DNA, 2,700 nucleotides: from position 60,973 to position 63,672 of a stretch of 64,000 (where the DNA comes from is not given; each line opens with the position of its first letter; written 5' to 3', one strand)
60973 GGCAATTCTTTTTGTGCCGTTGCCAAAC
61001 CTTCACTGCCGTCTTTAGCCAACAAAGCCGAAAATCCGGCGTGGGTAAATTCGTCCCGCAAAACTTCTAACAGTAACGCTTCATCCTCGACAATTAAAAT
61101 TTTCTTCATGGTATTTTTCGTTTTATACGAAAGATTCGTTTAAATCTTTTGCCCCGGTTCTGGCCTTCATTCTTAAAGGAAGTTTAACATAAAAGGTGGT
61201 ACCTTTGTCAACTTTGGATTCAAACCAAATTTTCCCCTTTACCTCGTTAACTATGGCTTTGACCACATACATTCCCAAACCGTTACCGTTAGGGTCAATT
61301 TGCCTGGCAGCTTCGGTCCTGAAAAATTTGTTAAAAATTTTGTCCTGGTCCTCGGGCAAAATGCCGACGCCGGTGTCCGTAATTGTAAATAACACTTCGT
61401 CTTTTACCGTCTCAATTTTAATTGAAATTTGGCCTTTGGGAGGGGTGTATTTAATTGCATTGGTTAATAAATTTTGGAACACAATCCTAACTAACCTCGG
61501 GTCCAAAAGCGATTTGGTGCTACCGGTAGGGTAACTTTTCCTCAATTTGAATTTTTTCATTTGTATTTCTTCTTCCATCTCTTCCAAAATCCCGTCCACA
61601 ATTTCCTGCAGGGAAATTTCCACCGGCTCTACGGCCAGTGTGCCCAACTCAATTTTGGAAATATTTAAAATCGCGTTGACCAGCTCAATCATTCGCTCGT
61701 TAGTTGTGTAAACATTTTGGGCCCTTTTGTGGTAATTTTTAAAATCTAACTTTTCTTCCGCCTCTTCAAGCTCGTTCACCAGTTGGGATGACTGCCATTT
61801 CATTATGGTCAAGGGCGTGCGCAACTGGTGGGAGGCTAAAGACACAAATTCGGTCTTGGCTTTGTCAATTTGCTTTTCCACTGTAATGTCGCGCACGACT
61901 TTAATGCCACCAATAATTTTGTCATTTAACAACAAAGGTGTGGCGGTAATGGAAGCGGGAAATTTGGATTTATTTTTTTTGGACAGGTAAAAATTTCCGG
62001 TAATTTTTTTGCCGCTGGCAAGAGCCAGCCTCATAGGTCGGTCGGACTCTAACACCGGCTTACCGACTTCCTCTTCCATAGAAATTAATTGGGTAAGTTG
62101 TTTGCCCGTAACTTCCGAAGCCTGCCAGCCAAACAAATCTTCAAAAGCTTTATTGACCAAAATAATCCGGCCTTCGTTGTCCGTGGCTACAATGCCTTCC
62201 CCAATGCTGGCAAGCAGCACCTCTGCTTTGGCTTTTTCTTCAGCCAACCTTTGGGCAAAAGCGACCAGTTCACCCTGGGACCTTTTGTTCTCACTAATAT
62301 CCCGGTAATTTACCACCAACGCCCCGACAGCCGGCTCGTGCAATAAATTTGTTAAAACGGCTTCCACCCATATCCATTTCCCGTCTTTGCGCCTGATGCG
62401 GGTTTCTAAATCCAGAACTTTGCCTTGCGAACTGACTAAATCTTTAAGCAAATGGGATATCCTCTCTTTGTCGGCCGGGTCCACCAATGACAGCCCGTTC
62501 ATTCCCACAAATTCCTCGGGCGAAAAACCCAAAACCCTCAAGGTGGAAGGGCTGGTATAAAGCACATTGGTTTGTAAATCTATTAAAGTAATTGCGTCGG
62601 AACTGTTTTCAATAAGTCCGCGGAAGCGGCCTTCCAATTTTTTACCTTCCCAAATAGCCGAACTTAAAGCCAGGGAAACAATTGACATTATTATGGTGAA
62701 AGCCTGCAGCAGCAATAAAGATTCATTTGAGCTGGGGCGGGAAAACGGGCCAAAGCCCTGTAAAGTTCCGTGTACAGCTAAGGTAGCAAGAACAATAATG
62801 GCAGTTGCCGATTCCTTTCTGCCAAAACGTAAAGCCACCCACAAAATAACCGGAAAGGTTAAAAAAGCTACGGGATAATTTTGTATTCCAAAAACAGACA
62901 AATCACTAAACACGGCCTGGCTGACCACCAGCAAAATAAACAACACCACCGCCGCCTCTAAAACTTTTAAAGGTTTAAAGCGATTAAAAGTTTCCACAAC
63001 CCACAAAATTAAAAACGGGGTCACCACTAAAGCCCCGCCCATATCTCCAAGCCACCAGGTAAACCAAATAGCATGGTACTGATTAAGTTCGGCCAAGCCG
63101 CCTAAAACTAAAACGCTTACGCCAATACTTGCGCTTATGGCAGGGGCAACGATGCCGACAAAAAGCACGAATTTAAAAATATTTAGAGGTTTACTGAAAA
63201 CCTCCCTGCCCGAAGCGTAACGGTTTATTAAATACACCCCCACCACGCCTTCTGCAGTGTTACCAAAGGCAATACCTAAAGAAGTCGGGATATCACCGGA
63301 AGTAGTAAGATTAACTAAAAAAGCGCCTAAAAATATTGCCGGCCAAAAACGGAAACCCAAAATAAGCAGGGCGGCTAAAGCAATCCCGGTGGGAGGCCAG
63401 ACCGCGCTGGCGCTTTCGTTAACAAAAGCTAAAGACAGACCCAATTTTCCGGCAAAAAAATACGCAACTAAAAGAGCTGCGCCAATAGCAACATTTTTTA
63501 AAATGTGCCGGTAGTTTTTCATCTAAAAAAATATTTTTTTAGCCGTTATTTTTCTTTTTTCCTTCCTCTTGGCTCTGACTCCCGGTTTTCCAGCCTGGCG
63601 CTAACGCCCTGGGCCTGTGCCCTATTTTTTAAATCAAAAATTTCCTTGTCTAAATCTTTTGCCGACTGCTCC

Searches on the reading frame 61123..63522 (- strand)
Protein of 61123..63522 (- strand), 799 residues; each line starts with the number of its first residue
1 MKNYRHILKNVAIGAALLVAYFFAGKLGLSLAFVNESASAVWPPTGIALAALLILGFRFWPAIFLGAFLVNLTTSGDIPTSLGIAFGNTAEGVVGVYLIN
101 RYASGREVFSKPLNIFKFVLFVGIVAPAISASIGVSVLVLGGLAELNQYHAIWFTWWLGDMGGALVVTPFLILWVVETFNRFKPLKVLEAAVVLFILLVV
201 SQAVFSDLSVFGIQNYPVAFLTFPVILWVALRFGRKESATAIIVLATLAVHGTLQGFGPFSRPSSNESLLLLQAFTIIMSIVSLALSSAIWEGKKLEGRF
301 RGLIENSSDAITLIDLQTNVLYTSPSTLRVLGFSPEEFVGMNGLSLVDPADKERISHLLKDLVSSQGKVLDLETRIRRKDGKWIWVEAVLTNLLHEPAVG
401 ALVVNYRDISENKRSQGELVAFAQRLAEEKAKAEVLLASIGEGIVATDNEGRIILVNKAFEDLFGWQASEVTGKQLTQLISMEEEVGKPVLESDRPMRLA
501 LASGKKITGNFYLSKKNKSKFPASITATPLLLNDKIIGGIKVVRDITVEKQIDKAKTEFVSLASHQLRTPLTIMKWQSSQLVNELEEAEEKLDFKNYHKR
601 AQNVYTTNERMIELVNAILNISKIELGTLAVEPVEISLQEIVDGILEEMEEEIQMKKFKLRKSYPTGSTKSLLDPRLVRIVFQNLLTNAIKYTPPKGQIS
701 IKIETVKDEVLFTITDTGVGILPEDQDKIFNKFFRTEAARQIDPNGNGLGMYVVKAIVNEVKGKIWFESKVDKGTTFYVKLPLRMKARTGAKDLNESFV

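Call 51: search_protein_families(library=pfam, proteins=[window:61123-63519:-], max_evalue=0.001)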
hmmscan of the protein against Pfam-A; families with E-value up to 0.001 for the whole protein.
window:61123-63519:- (798 aa): 11 families
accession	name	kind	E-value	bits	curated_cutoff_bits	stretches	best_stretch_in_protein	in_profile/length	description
PF05231.19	MASE1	-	8.4e-49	166.7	29.8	1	14-289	3-295/299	MASE1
PF02518.31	HATPase_c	-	4.7e-30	104.7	26.4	1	673-783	2-110/111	Histidine kinase-, DNA gyrase B-, and HSP90-like ATPase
PF13426.13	PAS_9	-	1.9e-28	99.2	27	2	441-546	2-102/103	PAS domain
PF00989.32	PAS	-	5.6e-25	88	22.6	2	433-545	4-113/113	PAS fold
PF08448.16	PAS_4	-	2.2e-20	73.4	23.1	2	437-549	2-109/110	PAS fold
PF08447.18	PAS_3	-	2.8e-17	63.2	25.6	1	320-390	2-73/89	PAS fold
PF13188.13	PAS_8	-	3.4e-12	46.2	21.8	1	434-476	5-47/65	PAS domain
PF00512.31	HisKA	-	1.1e-08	35.4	26.9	1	554-625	1-65/66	His Kinase A (phospho-acceptor) domain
PF12860.13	PAS_7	-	5.5e-05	23.7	27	0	436-487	1-53/115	PAS fold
PF14598.12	PAS_11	-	0.00041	20.7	25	0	329-389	24-83/109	PAS domain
PF13581.12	HATPase_c_2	-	0.00042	20.7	27.4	1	678-761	33-113/127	Histidine kinase-like ATPase domain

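Call 92: find_encoding_contigs(protein=window:61123-63522:-, flank=10000, max_places=1)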
Protein window:61123-63522:- (799 aa): 13 contigs read that carry it; 1 place shown.
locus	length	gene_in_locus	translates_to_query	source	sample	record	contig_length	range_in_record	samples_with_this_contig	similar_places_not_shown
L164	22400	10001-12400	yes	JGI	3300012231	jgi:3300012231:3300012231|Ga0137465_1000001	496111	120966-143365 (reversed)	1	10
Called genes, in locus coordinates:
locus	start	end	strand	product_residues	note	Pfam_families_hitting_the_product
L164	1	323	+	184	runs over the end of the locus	PF00578:AhpC-TSA, PF00085:Thioredoxin, PF13098:Thioredoxin_2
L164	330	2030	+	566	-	PF02683:DsbD_TM, PF13386:DsbD_2, PF08534:Redoxin, PF00578:AhpC-TSA, PF13905:Thioredoxin_8, PF17991:Thioredoxin_10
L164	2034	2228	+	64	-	PF12844:HTH_19, PF13560:HTH_31, PF01381:HTH_3, PF13413:HTH_25 (weak), PF13443:HTH_26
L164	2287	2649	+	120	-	-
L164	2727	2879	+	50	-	-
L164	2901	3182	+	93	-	PF02583:Trns_repr_metal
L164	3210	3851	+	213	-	PF13628:DUF4142, PF03713:DUF305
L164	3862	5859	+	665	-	PF00122:E1-E2_ATPase, PF00702:Hydrolase, PF12710:HAD (weak), PF08282:Hydrolase_3 (faint)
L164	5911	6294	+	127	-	-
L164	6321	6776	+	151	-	PF01243:PNPOx_N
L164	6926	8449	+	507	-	-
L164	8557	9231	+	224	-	PF07638:Sigma70_ECF (weak), PF04542:Sigma70_r2, PF08281:Sigma70_r4_2, PF04545:Sigma70_r4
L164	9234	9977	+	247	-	PF18915:DUF5667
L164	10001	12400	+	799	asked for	PF05231:MASE1, PF00989:PAS, PF08447:PAS_3, PF08448:PAS_4, PF13426:PAS_9, PF00989:PAS, PF08448:PAS_4, PF13426:PAS_9, +3 more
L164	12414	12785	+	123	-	PF00072:Response_reg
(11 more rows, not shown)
